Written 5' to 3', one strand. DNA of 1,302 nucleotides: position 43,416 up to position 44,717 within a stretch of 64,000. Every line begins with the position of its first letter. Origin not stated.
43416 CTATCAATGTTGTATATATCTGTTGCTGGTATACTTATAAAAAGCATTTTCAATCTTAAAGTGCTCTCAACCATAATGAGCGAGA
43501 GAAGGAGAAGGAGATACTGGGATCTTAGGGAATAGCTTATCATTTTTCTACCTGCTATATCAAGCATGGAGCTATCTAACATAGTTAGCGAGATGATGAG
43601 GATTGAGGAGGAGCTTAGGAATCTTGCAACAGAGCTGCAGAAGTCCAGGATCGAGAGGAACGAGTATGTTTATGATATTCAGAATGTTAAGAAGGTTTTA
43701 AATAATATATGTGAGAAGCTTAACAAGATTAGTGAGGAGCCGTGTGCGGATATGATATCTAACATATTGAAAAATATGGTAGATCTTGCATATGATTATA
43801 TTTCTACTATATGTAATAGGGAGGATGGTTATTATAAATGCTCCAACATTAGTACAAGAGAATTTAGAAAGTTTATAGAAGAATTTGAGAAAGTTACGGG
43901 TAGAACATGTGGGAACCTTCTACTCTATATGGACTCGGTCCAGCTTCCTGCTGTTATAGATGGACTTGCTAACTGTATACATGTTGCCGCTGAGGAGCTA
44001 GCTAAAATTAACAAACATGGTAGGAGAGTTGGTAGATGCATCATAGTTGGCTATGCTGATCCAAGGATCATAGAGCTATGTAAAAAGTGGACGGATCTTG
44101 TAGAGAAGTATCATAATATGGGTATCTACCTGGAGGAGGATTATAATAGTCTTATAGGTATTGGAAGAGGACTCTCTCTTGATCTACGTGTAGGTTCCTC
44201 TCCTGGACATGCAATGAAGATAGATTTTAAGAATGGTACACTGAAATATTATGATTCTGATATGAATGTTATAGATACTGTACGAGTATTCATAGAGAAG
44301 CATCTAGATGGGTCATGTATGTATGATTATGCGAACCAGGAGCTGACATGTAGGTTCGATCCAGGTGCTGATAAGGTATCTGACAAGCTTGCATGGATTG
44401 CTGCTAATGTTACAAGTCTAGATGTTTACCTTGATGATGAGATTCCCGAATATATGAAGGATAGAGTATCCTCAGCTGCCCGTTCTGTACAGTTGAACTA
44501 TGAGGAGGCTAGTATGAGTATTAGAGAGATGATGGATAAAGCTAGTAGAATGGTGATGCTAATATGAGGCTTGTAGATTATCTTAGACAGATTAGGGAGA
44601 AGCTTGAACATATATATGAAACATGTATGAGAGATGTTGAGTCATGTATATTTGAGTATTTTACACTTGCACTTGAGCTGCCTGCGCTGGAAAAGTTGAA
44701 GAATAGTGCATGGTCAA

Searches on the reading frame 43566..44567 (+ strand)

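Call 44: search_protein_families(library=pfam, proteins=[window:43566-44567:+], max_evalue=0.01)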
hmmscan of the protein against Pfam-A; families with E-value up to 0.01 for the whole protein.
window:43566-44567:+ (333 aa): 2 families
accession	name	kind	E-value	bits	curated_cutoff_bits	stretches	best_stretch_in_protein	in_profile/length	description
PF12205.13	GIT1_C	-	0.004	17.9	25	1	4-83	2-75/110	G protein-coupled receptor kinase-interacting protein 1 C term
PF03496.20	ADPrib_exo_Tox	-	0.0057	16.4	23.4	1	11-98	52-134/196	ADP-ribosyltransferase exoenzyme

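Call 84: search_protein_families(library=phrogs, proteins=[window:43566-44567:+], max_evalue=0.01)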
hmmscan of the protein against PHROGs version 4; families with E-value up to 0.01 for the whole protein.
window:43566-44567:+ (333 aa): 1 family
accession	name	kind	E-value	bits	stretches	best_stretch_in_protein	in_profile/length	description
phrog_1193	-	other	0.0091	17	0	4-55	2-50/76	hemolysin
